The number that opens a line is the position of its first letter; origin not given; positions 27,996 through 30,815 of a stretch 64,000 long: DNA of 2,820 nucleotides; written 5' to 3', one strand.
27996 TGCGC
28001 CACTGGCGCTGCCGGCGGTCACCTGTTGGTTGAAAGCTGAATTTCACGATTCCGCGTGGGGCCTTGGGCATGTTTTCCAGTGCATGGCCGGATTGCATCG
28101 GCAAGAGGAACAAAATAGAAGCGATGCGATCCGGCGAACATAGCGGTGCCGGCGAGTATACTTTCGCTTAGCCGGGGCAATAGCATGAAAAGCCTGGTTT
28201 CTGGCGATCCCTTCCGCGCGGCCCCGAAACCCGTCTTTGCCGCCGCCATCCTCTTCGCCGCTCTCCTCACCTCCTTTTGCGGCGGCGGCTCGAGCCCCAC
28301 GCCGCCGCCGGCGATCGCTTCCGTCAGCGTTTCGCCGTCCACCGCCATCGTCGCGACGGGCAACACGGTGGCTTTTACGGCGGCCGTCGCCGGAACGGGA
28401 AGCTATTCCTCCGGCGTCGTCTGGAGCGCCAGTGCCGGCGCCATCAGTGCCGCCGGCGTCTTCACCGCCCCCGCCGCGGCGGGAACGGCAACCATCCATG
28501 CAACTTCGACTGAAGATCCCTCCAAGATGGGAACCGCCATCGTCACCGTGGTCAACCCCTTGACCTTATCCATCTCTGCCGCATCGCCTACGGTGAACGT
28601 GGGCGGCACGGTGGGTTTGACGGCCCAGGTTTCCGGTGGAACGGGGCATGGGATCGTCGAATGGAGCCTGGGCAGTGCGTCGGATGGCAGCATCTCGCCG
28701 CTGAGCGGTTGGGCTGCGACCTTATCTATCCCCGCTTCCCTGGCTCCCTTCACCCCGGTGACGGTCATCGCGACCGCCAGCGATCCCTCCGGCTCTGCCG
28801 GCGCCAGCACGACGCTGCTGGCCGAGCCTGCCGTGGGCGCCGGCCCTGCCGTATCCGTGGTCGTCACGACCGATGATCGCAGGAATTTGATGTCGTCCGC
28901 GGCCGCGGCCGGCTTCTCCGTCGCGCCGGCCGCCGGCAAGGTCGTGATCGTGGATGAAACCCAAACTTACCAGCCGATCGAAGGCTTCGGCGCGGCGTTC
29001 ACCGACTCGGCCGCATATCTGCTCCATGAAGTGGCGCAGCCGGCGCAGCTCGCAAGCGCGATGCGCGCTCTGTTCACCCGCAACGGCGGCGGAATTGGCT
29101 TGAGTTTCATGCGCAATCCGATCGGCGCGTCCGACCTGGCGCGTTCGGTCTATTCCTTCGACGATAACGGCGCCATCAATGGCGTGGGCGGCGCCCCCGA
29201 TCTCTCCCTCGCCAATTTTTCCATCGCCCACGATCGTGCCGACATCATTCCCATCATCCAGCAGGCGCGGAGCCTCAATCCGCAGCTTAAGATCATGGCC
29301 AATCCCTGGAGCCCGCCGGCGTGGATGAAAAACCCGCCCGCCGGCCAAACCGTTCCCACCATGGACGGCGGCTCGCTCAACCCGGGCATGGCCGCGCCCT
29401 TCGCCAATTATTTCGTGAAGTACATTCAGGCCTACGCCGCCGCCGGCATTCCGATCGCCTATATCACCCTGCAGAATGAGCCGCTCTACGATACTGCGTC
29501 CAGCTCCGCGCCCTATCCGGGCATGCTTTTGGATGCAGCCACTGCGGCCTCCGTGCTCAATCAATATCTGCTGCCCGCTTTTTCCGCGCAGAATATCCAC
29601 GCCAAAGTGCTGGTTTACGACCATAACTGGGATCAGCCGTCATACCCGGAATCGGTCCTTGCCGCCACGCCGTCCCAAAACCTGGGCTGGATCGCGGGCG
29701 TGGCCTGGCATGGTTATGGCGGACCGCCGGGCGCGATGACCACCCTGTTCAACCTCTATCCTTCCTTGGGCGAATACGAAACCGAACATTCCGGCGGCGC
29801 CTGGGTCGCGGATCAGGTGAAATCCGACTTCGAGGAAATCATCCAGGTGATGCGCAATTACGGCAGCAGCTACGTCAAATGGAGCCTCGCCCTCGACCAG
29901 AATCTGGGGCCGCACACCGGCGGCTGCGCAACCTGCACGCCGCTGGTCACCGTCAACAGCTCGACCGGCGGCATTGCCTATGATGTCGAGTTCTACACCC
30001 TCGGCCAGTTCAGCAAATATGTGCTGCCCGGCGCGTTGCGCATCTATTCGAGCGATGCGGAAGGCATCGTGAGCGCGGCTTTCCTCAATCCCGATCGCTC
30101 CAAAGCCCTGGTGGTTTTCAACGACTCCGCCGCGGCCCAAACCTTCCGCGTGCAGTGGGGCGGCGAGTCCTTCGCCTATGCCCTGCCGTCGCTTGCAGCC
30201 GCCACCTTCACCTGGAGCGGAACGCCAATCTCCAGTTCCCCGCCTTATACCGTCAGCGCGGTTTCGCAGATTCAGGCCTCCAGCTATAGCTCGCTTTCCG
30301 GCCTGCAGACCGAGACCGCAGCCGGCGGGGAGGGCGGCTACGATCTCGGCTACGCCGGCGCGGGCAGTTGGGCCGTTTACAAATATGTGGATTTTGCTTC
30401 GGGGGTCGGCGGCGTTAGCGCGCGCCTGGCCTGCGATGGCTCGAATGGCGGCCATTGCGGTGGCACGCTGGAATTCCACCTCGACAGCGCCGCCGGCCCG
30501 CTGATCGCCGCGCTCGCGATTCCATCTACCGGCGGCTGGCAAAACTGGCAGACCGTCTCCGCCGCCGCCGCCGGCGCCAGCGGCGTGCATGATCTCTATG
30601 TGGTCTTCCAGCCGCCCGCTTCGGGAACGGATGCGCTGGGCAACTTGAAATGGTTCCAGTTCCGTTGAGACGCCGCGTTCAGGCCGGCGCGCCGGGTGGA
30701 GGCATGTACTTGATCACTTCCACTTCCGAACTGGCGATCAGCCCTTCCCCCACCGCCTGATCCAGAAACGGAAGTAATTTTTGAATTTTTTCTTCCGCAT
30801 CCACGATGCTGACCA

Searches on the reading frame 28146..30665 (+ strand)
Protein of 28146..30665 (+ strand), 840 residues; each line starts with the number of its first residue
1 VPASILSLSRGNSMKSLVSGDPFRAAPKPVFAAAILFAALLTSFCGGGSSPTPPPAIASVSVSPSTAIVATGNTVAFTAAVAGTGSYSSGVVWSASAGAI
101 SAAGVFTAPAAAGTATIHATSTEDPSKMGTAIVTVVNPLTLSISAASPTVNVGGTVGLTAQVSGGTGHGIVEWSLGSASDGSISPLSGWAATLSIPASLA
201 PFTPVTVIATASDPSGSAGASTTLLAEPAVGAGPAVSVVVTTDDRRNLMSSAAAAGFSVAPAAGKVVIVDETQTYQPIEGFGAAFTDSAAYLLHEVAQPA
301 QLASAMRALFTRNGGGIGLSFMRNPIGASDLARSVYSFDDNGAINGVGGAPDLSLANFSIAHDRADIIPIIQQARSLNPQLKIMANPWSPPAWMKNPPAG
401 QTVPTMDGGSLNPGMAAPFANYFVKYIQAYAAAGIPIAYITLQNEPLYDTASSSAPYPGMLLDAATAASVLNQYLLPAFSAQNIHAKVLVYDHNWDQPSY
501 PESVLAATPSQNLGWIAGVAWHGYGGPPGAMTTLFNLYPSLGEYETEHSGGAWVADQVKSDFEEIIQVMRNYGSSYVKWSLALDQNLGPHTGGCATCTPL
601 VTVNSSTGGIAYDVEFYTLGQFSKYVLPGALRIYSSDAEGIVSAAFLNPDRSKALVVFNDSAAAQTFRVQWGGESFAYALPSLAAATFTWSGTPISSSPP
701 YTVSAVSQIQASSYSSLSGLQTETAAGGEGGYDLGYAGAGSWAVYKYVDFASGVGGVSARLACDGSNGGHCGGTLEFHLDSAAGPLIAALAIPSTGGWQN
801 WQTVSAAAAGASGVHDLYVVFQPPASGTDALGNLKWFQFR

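Call 41: search_protein_families(library=pfam, proteins=[window:28146-30665:+], max_evalue=0.0001)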
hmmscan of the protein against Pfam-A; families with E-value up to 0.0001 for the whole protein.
window:28146-30665:+ (840 aa): 5 families
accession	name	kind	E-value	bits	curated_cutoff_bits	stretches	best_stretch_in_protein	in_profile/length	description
PF02055.22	Glyco_hydro_30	-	2e-31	109.7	23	1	278-626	1-348/348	Glycosyl hydrolase family 30 TIM-barrel domain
PF03422.21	CBM_6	-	4.5e-27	95.3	28.9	1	710-839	1-123/125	Carbohydrate binding module (family 6)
PF17189.10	Glyco_hydro_30C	-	5.2e-12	46.2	22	1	629-688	1-65/65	Glycosyl hydrolase family 30 beta sandwich domain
PF18099.7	CBM_35_2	-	2.4e-07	31.2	23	1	725-811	10-90/112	Carbohydrate binding module (family 35)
PF02057.21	Glyco_hydro_59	-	5.5e-05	23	27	0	369-450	78-146/294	Glycosyl hydrolase family 59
